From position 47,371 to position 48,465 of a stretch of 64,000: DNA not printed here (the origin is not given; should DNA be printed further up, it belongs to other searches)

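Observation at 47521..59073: Mammalian-style enzyme trio: a crotonase may replace the missing MaoC-type itaconyl-CoA hydratase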

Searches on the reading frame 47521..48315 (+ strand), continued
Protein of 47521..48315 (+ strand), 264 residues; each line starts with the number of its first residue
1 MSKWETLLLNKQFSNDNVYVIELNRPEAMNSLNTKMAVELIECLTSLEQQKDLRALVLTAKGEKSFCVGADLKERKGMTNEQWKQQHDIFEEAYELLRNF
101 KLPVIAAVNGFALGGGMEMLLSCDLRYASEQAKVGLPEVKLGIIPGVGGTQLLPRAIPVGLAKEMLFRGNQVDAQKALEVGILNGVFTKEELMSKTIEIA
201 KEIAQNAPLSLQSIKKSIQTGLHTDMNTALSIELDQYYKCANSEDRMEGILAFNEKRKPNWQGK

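Call 88: search_dna_similar(query=window:47521-48315:+, collection=plasmids, mode=protein, max_rows=30, max_evalue=1e-40)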
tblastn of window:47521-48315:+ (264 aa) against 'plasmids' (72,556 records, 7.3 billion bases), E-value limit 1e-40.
Records with a match: 319; places in all: 352; records where one place covers at least 80% of the query: 319.
Best place of each record, by identity: <60% 319.
By first word of the organism name: Bacillus 42; Rhizobium 35; Pseudosulfitobacter 22; Rhodococcus 15; Sinorhizobium 15; Sulfitobacter 12; Azospirillum 10; Ensifer 9; Haloferax 8; Burkholderia 7; and 72 more.
By predicted mobility (MOB-suite, as given by PLSDB): non-mobilizable 226; conjugative 55; mobilizable 38.
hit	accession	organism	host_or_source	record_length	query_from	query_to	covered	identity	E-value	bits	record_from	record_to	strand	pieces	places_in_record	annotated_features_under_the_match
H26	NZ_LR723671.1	Pseudorhizobium flavum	Paddy soil under the long-term ...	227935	2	264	100%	47.3%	5e-72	246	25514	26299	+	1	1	enoyl-CoA hydratase-related protein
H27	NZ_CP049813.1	Pontibrevibacter nitratireducens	-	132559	1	264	100%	44.5%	1e-69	239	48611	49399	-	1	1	enoyl-CoA hydratase-related protein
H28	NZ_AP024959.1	Paraburkholderia terrae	-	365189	1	264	100%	44.2%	5e-70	240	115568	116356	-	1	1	enoyl-CoA hydratase-related protein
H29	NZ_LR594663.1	Variovorax sp. RA8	Riverbed sediment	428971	2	264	100%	42.8%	1e-66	231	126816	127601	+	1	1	enoyl-CoA hydratase-related protein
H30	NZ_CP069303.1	Shinella sp. PSBB067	monoisolate,Minnesota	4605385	8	264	97%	43.8%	5e-71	243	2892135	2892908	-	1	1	none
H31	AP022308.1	Burkholderia sp. SFA1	-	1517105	15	264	95%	44.2%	3e-60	212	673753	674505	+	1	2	fadB: 3-hydroxybutyryl-CoA dehydratase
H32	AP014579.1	Burkholderia sp. RPE67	Riptortus pedestris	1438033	15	264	95%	44.2%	3e-60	212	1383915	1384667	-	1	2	enoyl-coA hydratase/isomerase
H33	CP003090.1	Burkholderia sp. YI23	-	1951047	15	264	95%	44.2%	5e-60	211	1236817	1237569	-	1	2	Enoyl-CoA hydratase/isomerase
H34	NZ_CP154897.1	Bacillus amyloliquefaciens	-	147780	16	264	94%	43.8%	6e-60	211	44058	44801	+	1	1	enoyl-CoA hydratase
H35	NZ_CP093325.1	Bacillus sp. N5-665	whole organism,peat soil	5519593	9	264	97%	42.6%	3e-60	212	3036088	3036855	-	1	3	none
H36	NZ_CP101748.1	Comamonas sp. C11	mixed culture,wastewater treatment plant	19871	1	263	100%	41.4%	1e-56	202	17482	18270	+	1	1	enoyl-CoA hydratase-related protein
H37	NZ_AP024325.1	Caballeronia sp. NK8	-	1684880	5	264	98%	40.6%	9e-53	191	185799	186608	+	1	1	none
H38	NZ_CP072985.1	Lactobacillus intestinalis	Rat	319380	1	264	100%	39.9%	3e-51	186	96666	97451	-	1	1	enoyl-CoA hydratase-related protein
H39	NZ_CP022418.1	Pseudosulfitobacter pseudonitzschiae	Skeletonema marinoi strain RO5AC,Cell ...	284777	1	263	100%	39.9%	4e-57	203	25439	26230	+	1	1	enoyl-CoA hydratase-related protein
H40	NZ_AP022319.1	Burkholderia sp. THE68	Togo hemipterus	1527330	5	264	98%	40.2%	3e-52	189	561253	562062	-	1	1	none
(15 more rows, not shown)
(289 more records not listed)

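Call 89: get_annotated_region(hit=H28, flank=8000)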
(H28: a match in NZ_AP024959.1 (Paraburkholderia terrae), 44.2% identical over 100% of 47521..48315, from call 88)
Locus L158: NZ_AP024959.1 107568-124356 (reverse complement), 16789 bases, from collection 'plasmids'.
description: Paraburkholderia terrae strain KU-64 plasmid pPT365, complete sequence
organism: Paraburkholderia terrae (NCBI taxid 311230)
taxonomy: Bacteria; Pseudomonadota; Betaproteobacteria; Burkholderiales; Burkholderiaceae; Paraburkholderia; Paraburkholderia terrae
host: -; source: -; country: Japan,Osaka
typing (MOB-suite, as given by PLSDB): non-mobilizable; mating-pair formation MPF_F
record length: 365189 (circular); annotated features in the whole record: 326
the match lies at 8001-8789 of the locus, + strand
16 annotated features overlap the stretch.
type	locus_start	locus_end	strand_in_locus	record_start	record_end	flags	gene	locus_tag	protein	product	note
CDS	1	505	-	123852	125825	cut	-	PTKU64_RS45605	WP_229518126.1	aconitase family protein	-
CDS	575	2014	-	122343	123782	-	-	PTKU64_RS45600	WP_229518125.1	MFS transporter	GO:0055085 - transmembrane transport [Evidence IEA]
CDS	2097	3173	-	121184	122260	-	hppD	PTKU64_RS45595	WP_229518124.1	4-hydroxyphenylpyruvate dioxygenase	GO:0006559 - L-phenylalanine catabolic process [Evidence IEA]; GO:0006572 - tyrosine catabolic process [Evidence IEA]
CDS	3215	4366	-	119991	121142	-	-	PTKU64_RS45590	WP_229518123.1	CaiB/BaiF CoA-transferase family protein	-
CDS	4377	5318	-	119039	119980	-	-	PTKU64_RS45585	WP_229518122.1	hydroxymethylglutaryl-CoA lyase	-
CDS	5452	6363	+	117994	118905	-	-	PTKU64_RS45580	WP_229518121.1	LysR family transcriptional regulator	-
CDS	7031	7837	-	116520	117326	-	-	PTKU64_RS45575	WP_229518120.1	IclR family transcriptional regulator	GO:0006355 - regulation of DNA-templated transcription [Evidence IEA]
CDS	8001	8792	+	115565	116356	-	-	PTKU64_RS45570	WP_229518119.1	enoyl-CoA hydratase-related protein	-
CDS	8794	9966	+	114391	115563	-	-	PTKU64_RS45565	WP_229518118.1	CoA transferase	-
CDS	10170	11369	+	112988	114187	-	-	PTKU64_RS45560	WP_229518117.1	acyl-CoA dehydrogenase family protein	-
CDS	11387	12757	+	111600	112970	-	-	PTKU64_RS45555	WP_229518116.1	MmgE/PrpD family protein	-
CDS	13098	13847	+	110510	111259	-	-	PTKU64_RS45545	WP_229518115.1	electron transfer flavoprotein subunit beta/FixA family protein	-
CDS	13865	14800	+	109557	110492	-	-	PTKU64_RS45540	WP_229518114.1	FAD-binding protein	-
CDS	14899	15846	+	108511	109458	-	-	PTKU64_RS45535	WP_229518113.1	hydroxymethylglutaryl-CoA lyase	-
CDS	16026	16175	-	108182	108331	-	-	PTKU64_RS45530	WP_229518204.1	hypothetical protein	-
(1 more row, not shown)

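Call 90: get_annotated_region(hit=H26, flank=8000)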
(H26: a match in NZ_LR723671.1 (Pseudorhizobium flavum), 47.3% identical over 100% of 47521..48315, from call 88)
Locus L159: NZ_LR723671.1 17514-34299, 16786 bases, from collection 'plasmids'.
description: Pseudorhizobium flavum strain YW14 plasmid 2, complete sequence
organism: Pseudorhizobium flavum (NCBI taxid 1335061)
taxonomy: Bacteria; Pseudomonadota; Alphaproteobacteria; Hyphomicrobiales; Rhizobiaceae; Pseudorhizobium; Pseudorhizobium flavum
host: -; source: Paddy soil under the long-term application of triazophos insecticide; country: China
typing (MOB-suite, as given by PLSDB): conjugative; relaxase MOBQ; mating-pair formation MPF_T
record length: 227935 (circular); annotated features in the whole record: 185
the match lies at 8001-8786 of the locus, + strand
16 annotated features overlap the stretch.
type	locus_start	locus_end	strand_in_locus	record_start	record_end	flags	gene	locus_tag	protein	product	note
CDS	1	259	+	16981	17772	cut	-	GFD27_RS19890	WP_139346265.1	IclR family transcriptional regulator C-terminal domain-containing protein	-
CDS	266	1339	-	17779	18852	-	-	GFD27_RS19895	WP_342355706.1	NADH:flavin oxidoreductase/NADH oxidase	-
CDS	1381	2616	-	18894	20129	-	-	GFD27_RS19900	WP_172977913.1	CaiB/BaiF CoA-transferase family protein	-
CDS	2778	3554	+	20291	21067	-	-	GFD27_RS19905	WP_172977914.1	SDR family oxidoreductase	-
CDS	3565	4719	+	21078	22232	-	-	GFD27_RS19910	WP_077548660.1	acyl-CoA dehydrogenase family protein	-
CDS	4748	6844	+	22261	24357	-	-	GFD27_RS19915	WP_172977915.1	CoA transferase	-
CDS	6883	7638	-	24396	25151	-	-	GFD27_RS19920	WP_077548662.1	IclR family transcriptional regulator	GO:0006355 - regulation of DNA-templated transcription [Evidence IEA]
CDS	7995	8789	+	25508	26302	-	-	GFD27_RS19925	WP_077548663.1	enoyl-CoA hydratase-related protein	-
CDS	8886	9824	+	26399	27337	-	-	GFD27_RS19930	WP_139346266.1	hydroxymethylglutaryl-CoA lyase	-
CDS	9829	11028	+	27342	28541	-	-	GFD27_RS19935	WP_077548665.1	acyl-CoA dehydrogenase family protein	-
CDS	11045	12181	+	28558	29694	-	-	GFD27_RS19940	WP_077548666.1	acyl-CoA dehydrogenase family protein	-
CDS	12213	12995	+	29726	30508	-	-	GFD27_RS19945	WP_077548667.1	enoyl-CoA hydratase/isomerase family protein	-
CDS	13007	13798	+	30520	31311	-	-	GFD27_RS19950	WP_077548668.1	enoyl-CoA hydratase-related protein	-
CDS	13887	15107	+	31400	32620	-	-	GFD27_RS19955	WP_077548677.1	CoA transferase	-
CDS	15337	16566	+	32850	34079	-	-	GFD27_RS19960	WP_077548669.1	ABC transporter substrate-binding protein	-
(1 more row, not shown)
